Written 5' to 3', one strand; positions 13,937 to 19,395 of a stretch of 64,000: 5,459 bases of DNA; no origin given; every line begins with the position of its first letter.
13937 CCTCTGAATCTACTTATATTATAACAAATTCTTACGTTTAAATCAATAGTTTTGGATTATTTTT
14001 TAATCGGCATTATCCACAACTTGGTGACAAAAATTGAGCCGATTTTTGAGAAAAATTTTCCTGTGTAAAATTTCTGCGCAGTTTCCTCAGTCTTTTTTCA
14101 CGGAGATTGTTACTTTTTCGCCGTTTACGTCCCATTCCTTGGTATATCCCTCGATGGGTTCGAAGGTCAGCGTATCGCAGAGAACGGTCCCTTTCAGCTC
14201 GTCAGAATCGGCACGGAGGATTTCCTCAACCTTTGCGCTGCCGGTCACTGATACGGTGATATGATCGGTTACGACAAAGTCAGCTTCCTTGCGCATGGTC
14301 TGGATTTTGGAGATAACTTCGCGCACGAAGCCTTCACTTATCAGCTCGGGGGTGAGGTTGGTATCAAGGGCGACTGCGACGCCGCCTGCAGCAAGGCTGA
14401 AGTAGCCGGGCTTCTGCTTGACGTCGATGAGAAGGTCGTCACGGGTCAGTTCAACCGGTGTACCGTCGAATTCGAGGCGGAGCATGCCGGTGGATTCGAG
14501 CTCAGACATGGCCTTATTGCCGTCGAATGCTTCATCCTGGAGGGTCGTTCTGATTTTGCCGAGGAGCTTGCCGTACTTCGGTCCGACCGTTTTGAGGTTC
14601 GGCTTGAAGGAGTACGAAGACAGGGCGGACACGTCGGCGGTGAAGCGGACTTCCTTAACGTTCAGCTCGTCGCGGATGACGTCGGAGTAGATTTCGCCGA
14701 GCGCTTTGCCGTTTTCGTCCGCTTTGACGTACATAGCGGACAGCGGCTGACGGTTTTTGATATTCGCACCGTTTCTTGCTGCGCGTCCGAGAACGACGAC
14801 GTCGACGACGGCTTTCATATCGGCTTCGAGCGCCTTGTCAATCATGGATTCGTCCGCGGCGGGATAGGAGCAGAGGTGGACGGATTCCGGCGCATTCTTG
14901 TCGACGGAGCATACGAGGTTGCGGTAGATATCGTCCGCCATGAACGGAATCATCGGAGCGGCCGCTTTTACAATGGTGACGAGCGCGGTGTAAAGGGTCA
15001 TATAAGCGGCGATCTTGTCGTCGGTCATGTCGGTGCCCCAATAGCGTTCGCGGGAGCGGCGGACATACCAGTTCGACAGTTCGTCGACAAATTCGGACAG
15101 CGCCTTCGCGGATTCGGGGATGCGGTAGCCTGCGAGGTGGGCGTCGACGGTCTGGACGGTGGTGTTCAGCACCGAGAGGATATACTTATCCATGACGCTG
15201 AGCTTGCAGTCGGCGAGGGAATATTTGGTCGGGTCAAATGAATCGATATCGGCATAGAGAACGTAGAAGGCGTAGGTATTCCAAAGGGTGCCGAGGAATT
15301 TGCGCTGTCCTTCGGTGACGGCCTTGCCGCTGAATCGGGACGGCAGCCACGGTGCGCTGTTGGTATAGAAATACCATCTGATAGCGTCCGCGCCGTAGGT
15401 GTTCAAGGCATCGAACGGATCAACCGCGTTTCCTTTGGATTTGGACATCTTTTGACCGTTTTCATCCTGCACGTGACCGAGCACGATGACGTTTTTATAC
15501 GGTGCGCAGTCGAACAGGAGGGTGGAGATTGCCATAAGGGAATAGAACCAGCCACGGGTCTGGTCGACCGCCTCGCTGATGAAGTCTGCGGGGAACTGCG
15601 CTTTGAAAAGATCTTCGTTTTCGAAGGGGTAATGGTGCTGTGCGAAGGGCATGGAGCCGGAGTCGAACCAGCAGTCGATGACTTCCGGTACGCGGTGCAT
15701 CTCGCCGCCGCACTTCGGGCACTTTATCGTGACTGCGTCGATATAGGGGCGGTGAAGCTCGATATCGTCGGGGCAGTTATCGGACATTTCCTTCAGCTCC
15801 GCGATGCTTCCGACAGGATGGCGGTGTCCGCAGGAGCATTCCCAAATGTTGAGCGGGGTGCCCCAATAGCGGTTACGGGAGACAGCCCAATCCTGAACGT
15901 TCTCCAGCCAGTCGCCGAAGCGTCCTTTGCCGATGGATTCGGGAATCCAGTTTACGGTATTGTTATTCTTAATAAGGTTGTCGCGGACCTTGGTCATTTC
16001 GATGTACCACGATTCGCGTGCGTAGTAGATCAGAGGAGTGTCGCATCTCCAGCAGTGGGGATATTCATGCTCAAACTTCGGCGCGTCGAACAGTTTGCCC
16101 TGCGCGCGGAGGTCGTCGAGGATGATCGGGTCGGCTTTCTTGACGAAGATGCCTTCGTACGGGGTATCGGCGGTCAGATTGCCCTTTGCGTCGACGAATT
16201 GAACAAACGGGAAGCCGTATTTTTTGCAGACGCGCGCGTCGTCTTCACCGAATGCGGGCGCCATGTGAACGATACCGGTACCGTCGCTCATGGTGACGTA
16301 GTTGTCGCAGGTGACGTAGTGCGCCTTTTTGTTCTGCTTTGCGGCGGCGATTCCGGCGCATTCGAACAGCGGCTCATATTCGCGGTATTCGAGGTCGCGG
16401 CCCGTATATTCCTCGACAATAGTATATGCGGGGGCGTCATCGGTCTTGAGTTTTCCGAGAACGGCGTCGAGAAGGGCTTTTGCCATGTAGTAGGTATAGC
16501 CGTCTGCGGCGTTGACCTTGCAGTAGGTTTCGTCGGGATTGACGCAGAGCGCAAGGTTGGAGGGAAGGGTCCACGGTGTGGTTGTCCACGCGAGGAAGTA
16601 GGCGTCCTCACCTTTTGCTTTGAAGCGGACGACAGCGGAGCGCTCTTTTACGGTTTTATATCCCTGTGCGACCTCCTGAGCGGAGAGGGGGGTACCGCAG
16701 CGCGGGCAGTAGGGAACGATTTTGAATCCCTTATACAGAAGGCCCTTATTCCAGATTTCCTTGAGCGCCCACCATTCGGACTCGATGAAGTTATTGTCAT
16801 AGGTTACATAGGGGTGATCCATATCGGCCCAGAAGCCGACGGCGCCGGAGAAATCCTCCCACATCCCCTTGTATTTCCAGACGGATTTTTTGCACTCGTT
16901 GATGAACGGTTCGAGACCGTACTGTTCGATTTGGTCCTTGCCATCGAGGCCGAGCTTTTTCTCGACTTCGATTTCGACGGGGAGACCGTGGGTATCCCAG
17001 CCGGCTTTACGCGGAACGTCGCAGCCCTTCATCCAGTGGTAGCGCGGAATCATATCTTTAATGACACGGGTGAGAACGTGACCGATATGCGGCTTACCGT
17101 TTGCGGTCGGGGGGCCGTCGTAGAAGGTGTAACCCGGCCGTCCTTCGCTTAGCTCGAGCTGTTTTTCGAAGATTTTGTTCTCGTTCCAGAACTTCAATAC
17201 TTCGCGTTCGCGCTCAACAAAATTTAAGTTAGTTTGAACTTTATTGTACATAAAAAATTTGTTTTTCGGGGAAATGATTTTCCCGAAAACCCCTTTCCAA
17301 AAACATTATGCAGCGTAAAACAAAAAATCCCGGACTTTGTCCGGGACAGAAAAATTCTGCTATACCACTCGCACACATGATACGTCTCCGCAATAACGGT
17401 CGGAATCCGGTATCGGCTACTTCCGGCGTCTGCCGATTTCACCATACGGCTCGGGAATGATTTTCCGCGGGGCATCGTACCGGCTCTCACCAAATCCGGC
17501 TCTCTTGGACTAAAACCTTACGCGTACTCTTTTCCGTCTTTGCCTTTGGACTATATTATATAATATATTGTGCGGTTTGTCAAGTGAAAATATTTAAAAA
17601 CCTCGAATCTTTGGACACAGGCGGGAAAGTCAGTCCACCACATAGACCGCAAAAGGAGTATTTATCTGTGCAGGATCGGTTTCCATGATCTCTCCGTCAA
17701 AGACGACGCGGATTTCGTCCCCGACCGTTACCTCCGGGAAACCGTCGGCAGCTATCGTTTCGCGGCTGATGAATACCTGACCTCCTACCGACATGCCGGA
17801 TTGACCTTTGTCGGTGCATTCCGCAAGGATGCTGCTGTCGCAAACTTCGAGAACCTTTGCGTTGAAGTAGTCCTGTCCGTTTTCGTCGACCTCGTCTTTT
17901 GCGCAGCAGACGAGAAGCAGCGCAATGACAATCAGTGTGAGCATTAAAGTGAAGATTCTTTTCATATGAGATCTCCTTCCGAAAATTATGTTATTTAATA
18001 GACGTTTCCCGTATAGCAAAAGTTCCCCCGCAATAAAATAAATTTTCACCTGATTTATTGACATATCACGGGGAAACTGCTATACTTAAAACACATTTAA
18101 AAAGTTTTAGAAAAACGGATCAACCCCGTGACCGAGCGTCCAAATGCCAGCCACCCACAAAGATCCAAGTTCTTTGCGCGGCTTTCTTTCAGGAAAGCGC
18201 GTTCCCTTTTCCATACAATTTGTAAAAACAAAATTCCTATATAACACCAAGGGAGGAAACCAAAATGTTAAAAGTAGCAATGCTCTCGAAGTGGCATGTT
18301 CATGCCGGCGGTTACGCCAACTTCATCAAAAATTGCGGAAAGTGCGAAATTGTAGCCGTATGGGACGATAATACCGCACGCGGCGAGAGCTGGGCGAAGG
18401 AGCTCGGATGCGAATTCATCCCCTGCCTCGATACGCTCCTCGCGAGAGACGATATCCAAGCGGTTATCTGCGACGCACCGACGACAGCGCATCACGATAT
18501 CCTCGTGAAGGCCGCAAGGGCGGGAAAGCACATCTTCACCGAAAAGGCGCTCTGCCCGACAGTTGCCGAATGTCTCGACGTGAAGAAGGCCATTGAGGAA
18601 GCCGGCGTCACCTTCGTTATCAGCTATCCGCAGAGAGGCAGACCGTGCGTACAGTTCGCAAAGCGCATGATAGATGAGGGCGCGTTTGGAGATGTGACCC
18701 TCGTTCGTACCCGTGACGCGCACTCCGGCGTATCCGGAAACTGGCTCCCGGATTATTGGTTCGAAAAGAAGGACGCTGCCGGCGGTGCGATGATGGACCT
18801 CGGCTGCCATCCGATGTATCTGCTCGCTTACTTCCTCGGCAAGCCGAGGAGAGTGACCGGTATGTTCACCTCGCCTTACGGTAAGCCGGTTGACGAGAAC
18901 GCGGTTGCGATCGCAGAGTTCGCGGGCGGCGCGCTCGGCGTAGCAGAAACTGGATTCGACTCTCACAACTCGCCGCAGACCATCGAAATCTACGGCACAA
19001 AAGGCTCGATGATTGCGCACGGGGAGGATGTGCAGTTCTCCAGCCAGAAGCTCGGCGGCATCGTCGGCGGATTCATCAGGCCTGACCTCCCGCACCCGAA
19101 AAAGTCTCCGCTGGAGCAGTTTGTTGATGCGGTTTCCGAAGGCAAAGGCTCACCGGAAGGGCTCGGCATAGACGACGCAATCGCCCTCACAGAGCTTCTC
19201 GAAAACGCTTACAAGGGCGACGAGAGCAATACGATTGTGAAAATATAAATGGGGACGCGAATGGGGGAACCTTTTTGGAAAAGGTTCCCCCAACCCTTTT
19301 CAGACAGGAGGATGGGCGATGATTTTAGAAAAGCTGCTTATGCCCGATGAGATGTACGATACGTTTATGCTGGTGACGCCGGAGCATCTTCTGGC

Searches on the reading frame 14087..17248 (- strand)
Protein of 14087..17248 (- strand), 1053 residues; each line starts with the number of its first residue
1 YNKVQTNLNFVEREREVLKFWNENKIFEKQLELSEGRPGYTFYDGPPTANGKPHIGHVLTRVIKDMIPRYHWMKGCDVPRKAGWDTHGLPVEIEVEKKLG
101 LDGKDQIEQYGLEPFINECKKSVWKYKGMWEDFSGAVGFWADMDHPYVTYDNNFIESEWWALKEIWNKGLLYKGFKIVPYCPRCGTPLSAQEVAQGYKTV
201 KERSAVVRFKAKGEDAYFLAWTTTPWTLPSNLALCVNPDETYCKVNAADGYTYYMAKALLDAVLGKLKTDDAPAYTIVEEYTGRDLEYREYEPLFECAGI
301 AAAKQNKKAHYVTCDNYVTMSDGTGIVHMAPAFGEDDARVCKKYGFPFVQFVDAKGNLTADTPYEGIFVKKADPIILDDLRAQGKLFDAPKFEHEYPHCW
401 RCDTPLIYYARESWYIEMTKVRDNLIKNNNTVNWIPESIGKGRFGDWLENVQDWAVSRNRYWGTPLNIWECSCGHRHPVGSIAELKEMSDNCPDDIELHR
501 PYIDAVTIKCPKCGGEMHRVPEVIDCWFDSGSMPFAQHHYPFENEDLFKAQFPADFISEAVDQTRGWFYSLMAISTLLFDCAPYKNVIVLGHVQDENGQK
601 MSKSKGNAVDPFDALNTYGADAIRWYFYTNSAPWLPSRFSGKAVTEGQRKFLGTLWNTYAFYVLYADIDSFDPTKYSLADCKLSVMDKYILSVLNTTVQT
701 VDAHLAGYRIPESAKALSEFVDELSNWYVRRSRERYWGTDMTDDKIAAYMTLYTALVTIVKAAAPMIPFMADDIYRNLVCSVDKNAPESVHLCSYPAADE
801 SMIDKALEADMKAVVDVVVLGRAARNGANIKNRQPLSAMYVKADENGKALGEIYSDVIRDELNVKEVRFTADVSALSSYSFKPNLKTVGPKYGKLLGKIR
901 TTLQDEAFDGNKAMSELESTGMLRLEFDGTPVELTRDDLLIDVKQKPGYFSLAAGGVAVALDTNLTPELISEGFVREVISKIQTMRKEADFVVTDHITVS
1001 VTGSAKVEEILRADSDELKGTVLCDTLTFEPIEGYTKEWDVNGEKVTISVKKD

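Call 36: search_protein_families(library=pfam, proteins=[window:14087-17248:-], max_evalue=0.0001)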
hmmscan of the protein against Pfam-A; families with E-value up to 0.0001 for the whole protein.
window:14087-17248:- (1053 aa): 5 families
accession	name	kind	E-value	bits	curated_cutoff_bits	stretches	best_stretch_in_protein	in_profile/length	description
PF00133.28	tRNA-synt_1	-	3.4e-130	435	22.7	1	17-630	2-404/414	tRNA synthetases class I (I, L, M and V)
PF19302.4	DUF5915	-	1.8e-50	171.6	27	1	856-1052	2-194/195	Domain of unknown function (DUF5915)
PF08264.19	Anticodon_1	-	6.8e-30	104.3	25.1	1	687-838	1-146/148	Anticodon-binding domain of tRNA ligase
PF09334.17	tRNA-synt_1g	-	1e-21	77.6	20.1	2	49-109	10-69/391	tRNA synthetases class I (M)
PF01406.26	tRNA-synt_1e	-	1.7e-05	24.8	27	0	573-630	227-283/301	tRNA synthetases class I (C) catalytic domain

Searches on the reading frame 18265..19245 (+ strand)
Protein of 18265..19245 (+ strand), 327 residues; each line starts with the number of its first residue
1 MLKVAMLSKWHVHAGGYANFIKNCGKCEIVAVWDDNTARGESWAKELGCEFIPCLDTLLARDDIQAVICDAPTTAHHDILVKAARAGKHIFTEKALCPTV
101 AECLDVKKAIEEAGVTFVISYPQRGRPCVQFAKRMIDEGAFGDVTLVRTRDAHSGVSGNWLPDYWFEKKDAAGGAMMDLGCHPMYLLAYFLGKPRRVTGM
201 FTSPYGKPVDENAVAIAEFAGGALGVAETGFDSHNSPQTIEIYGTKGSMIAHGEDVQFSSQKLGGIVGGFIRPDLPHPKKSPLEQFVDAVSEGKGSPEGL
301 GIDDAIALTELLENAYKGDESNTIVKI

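Call 36: search_protein_families(library=pfam, proteins=[window:18265-19245:+], max_evalue=0.0001)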
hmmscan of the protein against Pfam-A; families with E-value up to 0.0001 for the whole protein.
window:18265-19245:+ (327 aa): 3 families
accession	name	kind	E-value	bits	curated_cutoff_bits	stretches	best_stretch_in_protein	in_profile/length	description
PF22725.1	GFO_IDH_MocA_C3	-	9.7e-28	97.1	27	1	130-249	2-123/124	GFO/IDH/MocA C-terminal domain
PF02894.22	GFO_IDH_MocA_C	-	7.1e-18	65.6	22.9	1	133-326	1-217/218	Oxidoreductase family, C-terminal alpha/beta domain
PF01408.29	GFO_IDH_MocA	-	5e-17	63.1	24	1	20-119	19-118/120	Oxidoreductase family, NAD-binding Rossmann fold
